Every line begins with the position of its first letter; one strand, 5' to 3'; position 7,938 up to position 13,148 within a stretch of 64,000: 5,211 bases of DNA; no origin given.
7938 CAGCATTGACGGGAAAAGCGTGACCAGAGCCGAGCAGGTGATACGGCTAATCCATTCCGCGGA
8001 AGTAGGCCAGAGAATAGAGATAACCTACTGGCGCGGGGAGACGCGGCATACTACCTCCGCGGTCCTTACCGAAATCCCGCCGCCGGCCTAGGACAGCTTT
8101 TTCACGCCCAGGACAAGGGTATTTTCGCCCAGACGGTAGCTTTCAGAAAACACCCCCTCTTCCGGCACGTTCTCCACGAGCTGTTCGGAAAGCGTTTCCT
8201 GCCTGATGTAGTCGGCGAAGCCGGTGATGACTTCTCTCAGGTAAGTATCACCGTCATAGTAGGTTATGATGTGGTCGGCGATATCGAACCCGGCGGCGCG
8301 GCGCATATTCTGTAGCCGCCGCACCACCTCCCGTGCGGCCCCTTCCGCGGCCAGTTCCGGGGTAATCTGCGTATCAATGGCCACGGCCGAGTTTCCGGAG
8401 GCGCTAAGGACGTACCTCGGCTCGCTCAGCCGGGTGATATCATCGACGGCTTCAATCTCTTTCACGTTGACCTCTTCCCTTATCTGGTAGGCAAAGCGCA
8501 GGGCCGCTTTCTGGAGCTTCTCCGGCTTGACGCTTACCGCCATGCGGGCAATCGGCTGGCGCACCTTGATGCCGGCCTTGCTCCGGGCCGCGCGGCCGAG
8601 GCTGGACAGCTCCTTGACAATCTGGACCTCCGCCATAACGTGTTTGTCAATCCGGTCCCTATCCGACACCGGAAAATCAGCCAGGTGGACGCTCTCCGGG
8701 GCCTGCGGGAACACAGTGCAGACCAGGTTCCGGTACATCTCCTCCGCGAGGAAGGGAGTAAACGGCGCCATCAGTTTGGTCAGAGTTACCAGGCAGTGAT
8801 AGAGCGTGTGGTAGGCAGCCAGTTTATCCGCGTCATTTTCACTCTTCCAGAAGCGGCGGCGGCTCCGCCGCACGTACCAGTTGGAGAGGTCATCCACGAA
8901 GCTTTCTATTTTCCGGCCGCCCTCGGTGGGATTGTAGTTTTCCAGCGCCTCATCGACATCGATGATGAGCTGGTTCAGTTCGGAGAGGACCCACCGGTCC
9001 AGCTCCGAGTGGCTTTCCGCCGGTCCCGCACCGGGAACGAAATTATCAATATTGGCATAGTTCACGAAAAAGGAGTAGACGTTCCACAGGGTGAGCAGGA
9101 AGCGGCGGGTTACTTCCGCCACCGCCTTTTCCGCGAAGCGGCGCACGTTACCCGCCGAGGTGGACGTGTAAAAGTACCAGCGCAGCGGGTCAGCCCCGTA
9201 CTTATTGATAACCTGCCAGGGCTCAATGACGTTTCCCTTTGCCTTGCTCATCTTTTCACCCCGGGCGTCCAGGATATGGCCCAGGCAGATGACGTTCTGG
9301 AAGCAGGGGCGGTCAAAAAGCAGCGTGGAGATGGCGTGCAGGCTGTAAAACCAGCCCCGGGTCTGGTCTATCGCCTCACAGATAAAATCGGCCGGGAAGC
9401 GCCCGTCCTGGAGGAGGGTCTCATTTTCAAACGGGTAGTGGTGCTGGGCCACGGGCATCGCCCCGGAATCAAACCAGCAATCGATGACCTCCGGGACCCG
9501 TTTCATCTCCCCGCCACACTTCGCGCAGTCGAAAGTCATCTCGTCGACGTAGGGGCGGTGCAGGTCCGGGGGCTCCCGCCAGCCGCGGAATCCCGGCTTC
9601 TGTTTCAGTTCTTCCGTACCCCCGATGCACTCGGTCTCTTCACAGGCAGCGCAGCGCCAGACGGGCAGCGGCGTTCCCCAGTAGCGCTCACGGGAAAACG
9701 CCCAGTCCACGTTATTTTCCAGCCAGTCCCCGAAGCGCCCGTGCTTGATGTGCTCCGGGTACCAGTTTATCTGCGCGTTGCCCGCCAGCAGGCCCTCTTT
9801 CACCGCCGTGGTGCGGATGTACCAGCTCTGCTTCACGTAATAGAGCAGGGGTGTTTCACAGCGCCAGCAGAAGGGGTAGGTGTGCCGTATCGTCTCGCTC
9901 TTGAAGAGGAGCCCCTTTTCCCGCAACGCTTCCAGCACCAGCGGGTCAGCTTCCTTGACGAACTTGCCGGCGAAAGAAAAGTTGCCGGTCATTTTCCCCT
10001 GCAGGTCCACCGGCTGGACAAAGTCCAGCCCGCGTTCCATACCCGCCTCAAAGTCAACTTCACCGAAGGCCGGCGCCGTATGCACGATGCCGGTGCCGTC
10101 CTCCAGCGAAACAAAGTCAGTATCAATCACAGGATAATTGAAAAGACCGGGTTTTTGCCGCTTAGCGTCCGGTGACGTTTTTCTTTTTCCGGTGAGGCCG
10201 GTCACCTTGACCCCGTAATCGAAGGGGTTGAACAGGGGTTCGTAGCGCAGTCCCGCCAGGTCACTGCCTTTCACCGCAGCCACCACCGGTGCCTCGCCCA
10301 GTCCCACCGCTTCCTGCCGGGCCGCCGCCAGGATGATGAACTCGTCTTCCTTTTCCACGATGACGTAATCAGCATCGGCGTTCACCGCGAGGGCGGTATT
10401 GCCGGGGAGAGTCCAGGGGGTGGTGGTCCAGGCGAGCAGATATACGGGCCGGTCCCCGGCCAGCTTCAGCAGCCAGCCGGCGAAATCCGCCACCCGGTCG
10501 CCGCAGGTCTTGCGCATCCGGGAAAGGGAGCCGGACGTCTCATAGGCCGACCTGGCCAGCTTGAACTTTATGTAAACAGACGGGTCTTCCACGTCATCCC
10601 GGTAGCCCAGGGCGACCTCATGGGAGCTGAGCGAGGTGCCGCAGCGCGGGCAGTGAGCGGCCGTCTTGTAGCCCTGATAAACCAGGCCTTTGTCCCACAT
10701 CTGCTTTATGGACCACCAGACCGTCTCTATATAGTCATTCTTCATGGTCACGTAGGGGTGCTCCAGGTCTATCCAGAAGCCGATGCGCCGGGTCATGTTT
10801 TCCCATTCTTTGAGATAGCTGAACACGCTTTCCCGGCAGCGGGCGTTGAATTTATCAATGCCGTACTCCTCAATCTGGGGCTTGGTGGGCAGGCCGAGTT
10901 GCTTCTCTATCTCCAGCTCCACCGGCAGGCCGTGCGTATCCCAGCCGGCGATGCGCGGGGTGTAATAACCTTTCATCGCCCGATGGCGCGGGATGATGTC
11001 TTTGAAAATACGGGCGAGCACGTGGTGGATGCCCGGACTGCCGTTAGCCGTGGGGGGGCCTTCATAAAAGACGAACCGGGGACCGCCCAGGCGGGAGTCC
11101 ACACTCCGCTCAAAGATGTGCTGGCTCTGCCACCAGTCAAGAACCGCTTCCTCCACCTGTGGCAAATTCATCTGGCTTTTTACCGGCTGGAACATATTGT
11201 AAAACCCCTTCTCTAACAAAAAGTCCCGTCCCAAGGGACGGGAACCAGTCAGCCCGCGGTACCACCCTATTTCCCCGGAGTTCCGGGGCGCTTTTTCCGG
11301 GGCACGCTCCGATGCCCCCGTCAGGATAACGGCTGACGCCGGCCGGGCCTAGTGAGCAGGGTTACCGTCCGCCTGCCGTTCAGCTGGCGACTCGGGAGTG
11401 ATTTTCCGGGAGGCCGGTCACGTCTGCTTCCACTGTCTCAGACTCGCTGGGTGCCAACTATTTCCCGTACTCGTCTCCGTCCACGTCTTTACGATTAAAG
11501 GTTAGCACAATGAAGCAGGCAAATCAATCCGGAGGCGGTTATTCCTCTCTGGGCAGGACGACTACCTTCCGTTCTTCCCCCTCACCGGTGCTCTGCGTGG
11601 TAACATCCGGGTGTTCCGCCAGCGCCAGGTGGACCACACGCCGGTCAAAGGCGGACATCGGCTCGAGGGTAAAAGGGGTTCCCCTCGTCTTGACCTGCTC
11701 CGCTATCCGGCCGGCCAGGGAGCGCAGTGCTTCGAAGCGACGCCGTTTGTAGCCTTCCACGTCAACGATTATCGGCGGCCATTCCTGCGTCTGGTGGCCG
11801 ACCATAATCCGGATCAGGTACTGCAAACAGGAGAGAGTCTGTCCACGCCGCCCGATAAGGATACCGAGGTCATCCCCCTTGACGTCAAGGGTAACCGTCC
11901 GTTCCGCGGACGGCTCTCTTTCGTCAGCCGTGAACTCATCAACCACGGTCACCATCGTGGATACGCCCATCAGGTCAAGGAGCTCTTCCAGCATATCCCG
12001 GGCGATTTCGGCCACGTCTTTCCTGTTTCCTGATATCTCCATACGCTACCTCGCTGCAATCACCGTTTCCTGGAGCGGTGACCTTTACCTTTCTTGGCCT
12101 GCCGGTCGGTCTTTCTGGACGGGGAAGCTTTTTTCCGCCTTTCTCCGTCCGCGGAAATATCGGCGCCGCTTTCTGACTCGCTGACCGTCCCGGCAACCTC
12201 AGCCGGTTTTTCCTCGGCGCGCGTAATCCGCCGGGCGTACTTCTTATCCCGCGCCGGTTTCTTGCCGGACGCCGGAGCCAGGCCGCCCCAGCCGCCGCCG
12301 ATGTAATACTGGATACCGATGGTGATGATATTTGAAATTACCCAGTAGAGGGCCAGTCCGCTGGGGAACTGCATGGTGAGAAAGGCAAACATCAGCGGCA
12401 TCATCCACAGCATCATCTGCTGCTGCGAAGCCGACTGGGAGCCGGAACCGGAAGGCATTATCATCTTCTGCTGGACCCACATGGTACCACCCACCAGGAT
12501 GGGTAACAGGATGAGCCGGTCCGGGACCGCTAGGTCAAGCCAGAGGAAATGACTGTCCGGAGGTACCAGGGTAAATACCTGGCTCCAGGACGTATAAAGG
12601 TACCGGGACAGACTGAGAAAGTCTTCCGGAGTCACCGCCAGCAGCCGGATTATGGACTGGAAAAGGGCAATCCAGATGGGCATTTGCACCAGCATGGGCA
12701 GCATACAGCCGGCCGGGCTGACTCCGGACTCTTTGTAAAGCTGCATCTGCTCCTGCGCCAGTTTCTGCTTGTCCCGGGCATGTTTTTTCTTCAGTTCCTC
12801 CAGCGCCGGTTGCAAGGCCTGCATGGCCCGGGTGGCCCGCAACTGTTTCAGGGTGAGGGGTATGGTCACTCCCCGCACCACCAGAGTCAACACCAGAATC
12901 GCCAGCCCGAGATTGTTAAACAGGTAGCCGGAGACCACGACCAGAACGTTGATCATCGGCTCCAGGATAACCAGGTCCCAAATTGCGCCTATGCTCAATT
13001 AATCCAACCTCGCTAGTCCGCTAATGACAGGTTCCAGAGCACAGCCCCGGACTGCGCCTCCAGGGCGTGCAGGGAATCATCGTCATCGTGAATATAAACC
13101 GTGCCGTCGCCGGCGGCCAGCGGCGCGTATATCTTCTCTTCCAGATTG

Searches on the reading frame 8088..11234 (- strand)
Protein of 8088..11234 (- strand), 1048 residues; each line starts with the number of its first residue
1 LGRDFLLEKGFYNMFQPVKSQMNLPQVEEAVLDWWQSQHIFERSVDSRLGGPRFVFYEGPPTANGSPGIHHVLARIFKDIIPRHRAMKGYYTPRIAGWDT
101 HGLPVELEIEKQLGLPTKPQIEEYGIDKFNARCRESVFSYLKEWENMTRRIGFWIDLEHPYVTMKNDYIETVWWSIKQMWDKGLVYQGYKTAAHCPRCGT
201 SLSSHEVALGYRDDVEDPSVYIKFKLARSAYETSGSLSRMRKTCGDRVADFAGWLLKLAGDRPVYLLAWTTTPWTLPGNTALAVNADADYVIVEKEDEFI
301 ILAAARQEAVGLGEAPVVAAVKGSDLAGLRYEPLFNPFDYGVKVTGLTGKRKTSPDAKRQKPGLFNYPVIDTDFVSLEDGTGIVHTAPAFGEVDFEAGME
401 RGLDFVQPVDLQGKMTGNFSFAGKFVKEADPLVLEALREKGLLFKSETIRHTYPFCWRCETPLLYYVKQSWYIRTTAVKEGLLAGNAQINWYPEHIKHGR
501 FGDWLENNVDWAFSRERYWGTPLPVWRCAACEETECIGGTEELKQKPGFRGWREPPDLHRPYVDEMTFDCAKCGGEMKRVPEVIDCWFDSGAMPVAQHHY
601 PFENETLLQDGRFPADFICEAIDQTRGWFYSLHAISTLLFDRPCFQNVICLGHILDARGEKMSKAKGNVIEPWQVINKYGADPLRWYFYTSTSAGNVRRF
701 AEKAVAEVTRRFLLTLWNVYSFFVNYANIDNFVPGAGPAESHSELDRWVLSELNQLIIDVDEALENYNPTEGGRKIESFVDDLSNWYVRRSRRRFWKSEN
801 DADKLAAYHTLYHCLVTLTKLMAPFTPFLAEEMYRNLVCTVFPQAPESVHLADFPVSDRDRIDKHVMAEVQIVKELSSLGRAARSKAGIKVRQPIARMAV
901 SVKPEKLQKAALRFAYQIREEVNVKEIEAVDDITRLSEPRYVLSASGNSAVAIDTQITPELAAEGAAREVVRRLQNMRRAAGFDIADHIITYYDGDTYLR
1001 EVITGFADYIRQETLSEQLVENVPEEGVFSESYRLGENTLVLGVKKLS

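Call 49: search_protein_families(library=pfam, proteins=[window:8088-11234:-], max_evalue=0.000001)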
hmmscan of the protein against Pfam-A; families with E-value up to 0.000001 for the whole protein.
window:8088-11234:- (1048 aa): 4 families
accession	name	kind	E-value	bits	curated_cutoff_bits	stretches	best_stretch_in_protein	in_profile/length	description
PF00133.28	tRNA-synt_1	-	1.8e-118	396.3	22.7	1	31-695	2-409/414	tRNA synthetases class I (I, L, M and V)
PF08264.19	Anticodon_1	-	9.1e-34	116.9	25.1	1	746-895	1-144/148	Anticodon-binding domain of tRNA ligase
PF19302.4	DUF5915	-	3.8e-25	89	27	1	934-1046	85-194/195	Domain of unknown function (DUF5915)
PF09334.17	tRNA-synt_1g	-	2.1e-12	47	20.1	0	647-707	314-373/391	tRNA synthetases class I (M)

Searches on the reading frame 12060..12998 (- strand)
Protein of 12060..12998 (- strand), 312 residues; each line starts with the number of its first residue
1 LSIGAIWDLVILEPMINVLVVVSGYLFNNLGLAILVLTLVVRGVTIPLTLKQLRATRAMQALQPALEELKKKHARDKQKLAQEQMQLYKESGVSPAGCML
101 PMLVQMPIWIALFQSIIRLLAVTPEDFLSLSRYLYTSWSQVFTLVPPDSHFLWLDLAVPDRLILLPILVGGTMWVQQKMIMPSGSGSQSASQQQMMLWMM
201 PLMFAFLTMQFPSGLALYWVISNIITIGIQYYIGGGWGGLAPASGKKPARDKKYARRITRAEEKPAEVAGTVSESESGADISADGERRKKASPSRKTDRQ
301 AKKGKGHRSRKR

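Call 49: search_protein_families(library=pfam, proteins=[window:12060-12998:-], max_evalue=0.000001)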
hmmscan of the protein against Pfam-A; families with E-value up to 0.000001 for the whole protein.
window:12060-12998:- (312 aa): 1 family
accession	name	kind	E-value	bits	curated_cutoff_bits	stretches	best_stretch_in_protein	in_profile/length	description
PF02096.25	60KD_IMP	-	1.9e-54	184.5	35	1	31-233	2-161/163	60Kd inner membrane protein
